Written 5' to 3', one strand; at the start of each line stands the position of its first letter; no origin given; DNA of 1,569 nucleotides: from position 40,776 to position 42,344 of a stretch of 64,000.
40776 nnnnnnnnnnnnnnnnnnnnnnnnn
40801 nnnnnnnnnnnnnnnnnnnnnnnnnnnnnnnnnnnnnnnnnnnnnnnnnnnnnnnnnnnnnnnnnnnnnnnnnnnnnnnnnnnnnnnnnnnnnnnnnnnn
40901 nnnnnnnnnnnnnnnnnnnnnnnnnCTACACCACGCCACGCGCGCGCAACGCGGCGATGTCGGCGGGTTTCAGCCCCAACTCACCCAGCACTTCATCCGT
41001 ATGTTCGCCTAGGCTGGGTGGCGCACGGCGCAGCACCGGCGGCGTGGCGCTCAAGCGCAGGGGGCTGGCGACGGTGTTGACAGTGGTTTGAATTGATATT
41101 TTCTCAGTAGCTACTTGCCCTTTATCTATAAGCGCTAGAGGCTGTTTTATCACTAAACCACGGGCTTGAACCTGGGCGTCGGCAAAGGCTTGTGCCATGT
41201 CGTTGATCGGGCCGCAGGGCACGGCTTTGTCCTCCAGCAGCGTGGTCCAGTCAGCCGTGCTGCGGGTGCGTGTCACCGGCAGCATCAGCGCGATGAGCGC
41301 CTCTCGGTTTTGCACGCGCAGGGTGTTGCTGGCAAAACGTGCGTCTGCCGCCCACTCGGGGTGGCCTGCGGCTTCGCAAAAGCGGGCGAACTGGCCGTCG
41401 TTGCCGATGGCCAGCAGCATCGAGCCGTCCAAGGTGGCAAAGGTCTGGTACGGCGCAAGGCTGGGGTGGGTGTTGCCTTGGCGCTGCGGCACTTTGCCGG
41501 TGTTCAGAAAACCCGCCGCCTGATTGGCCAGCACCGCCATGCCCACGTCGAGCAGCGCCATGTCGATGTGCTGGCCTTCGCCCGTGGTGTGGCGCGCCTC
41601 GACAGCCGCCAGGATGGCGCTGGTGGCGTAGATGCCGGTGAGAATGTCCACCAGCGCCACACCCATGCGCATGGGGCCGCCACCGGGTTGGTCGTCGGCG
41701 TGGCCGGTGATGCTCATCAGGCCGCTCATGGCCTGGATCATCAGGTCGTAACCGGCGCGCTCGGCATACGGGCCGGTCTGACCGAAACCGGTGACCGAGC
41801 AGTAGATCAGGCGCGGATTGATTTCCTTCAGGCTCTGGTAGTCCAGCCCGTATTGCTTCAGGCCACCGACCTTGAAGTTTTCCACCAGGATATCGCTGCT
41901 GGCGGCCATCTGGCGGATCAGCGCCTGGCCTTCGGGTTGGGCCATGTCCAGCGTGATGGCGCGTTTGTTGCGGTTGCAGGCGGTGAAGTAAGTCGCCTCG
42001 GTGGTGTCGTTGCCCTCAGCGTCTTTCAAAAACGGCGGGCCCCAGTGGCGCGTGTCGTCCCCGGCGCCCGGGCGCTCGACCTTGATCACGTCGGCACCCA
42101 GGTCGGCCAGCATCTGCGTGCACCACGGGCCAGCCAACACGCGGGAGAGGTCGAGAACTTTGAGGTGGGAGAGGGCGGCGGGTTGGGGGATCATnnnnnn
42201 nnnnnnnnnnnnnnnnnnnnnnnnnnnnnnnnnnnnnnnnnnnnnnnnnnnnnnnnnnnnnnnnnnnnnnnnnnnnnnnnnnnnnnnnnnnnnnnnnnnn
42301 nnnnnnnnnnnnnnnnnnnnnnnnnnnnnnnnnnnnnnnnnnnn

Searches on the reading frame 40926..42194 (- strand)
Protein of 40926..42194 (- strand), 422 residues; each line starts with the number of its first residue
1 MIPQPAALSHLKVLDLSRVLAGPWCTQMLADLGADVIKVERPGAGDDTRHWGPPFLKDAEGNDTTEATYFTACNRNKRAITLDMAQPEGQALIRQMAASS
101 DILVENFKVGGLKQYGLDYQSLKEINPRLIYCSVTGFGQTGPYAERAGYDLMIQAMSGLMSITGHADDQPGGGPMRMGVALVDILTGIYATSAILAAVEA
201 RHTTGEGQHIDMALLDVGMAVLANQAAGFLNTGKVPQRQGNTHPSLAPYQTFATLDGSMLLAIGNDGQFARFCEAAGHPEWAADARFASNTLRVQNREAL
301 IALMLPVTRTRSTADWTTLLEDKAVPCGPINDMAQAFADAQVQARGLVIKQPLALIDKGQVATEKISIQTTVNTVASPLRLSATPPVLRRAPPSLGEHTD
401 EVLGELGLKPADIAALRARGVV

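Call 51: search_solved_structures(query=window:40926-42194:-, show_alignments=3, max_evalue=1e-20)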
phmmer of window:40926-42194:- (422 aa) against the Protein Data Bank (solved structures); distinct sequences matched with E-value up to 1e-20: 32.
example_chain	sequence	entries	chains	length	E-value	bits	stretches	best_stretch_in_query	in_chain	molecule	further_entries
4ed9_A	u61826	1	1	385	1.1e-117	396.5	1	6-350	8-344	CAIB/BAIF family protein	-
9br6_A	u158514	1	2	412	4.5e-96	325.4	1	8-406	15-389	Succinate--hydroxymethylglutarate CoA-transferase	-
10uh_A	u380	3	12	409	4.8e-96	325.3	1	8-422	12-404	Formyl-coenzyme a transferase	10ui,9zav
9br7_A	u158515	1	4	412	1.5e-95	323.6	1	8-406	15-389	Succinate--hydroxymethylglutarate CoA-transferase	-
4hl6_A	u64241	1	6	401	9e-75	255.2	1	10-350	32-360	Uncharacterized protein YfdE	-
2vjo_A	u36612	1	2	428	3.6e-53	184.1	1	8-219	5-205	FORMYL-COENZYME A TRANSFERASE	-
2vjn_A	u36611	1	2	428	4.7e-53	183.7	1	8-219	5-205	FORMYL-COENZYME A TRANSFERASE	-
2vjk_A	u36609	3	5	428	4.9e-53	183.7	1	8-219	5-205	FORMYL-COENZYME A TRANSFERASE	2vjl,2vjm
1p5h_A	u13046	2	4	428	4.9e-53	183.7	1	8-219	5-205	Formyl-coenzyme A transferase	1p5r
1t4c_A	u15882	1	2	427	5.4e-53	183.5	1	8-219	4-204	Formyl-CoA:oxalate CoA-transferase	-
1pqy_A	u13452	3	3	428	1.1e-52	182.5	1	8-218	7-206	Hypothetical protein yfdW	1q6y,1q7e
1pt5_A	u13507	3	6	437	1.2e-52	182.4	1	8-218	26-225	Hypothetical protein yfdW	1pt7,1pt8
2vjp_A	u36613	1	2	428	1.3e-52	182.2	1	8-219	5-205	FORMYL-COENZYME A TRANSFERASE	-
1vgr_A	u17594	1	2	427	1.9e-52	181.7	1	8-219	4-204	Formyl-coenzyme A transferase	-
1t3z_A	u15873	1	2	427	3.5e-52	180.8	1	8-219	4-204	Formyl-coenzyme A transferase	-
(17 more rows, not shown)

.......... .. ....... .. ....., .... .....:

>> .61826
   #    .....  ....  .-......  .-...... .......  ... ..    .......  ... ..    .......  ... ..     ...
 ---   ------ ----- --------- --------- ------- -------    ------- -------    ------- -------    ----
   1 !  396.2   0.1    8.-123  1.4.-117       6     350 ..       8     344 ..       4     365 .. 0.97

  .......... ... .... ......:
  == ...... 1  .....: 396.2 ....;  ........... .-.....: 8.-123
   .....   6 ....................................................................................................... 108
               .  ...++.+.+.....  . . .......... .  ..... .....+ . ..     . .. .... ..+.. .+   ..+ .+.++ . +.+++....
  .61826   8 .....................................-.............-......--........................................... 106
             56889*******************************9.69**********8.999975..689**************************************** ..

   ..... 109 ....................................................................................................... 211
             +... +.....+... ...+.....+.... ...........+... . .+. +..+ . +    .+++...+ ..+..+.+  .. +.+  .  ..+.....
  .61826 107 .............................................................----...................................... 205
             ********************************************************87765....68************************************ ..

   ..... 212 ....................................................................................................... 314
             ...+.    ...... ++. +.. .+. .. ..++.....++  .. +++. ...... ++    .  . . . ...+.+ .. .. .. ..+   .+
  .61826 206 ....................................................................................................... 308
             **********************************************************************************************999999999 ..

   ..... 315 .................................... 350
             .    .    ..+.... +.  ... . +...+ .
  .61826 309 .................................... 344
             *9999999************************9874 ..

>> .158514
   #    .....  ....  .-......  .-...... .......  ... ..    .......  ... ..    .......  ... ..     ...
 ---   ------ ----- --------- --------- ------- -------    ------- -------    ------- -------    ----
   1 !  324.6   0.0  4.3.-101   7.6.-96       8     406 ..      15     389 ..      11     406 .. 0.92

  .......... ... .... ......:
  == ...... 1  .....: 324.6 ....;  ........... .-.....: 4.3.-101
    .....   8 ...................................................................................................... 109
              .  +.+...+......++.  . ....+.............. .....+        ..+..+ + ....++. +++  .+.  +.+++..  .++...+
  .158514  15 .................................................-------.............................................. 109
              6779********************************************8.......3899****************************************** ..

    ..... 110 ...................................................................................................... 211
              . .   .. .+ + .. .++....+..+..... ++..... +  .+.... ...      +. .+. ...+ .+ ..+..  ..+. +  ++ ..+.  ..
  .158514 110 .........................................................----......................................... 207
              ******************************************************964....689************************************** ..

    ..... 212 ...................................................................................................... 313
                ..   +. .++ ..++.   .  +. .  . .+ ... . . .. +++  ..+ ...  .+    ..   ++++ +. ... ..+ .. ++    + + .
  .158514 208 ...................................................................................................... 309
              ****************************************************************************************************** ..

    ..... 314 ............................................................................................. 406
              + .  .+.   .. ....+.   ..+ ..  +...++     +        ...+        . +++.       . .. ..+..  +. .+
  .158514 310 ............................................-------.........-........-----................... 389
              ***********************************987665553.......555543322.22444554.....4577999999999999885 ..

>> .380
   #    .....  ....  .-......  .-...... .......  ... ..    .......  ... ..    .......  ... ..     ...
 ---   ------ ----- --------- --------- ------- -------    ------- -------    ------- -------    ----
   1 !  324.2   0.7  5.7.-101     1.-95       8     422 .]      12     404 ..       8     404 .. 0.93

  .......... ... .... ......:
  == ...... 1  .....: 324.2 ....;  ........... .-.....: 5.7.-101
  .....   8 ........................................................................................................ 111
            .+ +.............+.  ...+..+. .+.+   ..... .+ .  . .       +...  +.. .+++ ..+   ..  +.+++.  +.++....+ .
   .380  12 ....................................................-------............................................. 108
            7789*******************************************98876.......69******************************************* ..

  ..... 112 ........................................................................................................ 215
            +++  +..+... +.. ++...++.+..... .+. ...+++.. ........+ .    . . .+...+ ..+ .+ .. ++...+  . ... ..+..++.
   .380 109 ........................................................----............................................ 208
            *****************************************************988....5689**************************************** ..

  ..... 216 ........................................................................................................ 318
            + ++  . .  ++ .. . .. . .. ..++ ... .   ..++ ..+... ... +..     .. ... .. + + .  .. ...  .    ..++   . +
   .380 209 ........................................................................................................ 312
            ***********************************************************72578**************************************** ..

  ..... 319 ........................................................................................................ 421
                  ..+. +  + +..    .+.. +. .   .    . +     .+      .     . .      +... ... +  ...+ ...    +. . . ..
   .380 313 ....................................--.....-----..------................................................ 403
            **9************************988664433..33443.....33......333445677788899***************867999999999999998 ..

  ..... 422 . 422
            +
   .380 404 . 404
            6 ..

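Call 67: search_protein_representatives(protein=window:40926-42194:-)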
Query: 422 residues. Proteins with E-value up to 0.001 (for the whole library): 77194; up to 1e-10: 42886; up to 1e-30: 13109. The best 150 are listed.
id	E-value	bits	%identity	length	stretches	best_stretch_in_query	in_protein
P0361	3.8e-154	529.9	41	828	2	8-350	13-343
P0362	4.1e-142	490.2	41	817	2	4-421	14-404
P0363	2.5e-132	458.0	55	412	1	7-422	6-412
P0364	7.8e-130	449.8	68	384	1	6-288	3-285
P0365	3.0e-128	444.6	54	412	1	7-405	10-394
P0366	3.8e-128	444.2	40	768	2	8-366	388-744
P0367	3.7e-127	441.0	51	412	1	6-419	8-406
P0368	7.3e-125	433.4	52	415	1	6-422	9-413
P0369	1.9e-123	428.7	36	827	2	8-422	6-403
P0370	1.4e-121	422.6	66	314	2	5-232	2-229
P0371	6.7e-121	420.4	51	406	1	7-421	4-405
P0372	3.8e-120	417.9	53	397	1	7-422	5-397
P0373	1.8e-119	415.6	35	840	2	5-408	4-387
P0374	1.9e-118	412.3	65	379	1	68-348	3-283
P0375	8.8e-118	410.1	48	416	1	5-421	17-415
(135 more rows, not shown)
